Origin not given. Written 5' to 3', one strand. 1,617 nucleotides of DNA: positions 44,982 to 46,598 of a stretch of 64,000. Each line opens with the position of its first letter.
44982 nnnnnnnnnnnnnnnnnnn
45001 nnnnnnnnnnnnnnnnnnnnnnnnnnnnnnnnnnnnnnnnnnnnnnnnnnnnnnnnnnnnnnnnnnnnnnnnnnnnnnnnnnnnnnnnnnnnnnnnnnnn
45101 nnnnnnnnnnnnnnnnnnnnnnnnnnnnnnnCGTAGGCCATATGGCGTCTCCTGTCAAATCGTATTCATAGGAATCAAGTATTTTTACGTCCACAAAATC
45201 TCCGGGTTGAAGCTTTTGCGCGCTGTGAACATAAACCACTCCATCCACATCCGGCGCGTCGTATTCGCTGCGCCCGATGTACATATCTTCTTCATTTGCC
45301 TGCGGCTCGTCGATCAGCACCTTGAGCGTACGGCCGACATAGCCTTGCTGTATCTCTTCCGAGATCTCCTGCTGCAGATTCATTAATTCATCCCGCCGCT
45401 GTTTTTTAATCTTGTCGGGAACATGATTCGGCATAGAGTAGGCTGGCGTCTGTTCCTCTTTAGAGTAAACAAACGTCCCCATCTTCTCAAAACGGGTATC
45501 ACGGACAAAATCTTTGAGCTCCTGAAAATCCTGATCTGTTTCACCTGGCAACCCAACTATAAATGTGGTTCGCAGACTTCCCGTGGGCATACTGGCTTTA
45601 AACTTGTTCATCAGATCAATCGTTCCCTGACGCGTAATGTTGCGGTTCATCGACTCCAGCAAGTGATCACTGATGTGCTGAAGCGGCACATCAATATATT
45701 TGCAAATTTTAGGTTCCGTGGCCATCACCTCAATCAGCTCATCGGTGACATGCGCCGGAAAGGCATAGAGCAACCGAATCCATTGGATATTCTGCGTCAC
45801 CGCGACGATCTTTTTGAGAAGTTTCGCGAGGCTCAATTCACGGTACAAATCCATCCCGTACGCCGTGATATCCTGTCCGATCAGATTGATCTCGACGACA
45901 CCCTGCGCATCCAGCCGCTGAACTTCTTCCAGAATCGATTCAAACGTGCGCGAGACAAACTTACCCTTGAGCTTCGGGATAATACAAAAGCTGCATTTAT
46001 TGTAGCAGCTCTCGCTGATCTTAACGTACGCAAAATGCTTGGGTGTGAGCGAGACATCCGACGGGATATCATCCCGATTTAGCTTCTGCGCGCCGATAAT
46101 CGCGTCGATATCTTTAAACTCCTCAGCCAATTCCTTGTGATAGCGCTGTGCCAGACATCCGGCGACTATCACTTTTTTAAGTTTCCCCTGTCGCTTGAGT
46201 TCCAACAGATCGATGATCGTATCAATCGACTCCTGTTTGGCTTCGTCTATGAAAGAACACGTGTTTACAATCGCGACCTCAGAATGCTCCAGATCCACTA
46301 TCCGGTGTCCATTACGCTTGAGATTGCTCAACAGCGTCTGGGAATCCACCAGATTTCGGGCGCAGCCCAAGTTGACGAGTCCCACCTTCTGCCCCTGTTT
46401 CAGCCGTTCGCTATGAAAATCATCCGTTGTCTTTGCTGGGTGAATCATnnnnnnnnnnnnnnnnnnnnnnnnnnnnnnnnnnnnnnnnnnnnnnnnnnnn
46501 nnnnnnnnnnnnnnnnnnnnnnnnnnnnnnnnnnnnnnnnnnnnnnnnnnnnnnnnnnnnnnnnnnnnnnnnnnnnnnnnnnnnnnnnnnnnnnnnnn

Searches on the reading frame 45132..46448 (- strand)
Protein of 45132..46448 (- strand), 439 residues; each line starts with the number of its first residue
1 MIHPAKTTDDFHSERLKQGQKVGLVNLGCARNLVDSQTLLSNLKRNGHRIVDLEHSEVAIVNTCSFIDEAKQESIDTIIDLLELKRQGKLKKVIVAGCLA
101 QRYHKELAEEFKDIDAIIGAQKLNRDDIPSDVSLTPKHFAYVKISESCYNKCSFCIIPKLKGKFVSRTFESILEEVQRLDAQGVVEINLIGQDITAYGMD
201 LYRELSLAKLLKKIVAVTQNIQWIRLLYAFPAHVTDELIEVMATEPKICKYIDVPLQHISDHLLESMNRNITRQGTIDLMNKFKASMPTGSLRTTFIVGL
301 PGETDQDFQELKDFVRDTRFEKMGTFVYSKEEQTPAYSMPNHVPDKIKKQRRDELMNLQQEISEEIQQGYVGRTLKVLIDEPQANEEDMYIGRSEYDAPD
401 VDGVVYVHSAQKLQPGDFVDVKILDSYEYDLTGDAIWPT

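Call 69: search_protein_families(library=ncbifam, proteins=[window:45132-46448:-], max_evalue=0.00001)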
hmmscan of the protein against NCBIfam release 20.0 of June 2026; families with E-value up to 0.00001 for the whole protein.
window:45132-46448:- (439 aa): 13 families
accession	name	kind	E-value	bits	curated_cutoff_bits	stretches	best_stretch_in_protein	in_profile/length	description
TIGR01125.1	TIGR01125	equivalog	3.7e-140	467.8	356.95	1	21-433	1-432/432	30S ribosomal protein S12 methylthiotransferase RimO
TIGR00089.1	TIGR00089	subfamily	1.7e-119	399.4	251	2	134-433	135-429/429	MiaB/RimO family radical SAM methylthiotransferase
TIGR01574.1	miaB-methiolase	equivalog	4.1e-88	296.3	355.3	2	138-434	144-435/437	tRNA (N6-isopentenyl adenosine(37)-C2)-methylthiotransferase MiaB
TIGR01579.1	MiaB-like-C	equivalog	3.4e-80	270.3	357.05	1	25-395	2-393/416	tRNA (N(6)-L-threonylcarbamoyladenosine(37)-C(2))-methylthiotransferase MtaB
TIGR01578.1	MiaB-like-B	hypoth_equivalog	2.2e-65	221.1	314.7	1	26-432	6-417/421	tRNA (N(6)-L-threonylcarbamoyladenosine(37)-C(2))-methylthiotransferase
NF010916.0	PRK14336.1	equivalog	3e-61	207.4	606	1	24-433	6-410/418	tRNA (N6-isopentenyl adenosine(37)-C2)-methylthiotransferase MiaB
TIGR04014.1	B12_SAM_MJ_0865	equivalog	1.2e-18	67.2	360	1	95-327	118-343/434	methyl-coenzyme M reductase glutamine C-methyltransferase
TIGR04479.1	bcpD_PhpK_rSAM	subfamily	2.4e-14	52.6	600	1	136-336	238-427/504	PhpK family radical SAM P-methyltransferase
TIGR04013.1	B12_SAM_MJ_1487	hypoth_equivalog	5.6e-14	51.8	251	1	135-360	147-374/382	TIGR04013 family B12-binding domain/radical SAM domain-containing protein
TIGR04428.1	B12_rSAM_trp_MT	equivalog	2.2e-08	33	500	1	146-310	223-390/558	tryptophan 2-C-methyltransferase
TIGR03904.1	SAM_YgiQ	equivalog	1.3e-07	30.6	462.35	0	142-181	297-337/558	YgiQ family radical SAM protein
NF038361.1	rSAM_Sden_1168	equivalog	7.9e-07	28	575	1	141-327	284-460/560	Sden_1168 family B12-binding radical SAM P-methyltransferase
TIGR03471.1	HpnJ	equivalog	2.2e-06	26.8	577.6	1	99-317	154-364/472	hopanoid biosynthesis associated radical SAM protein HpnJ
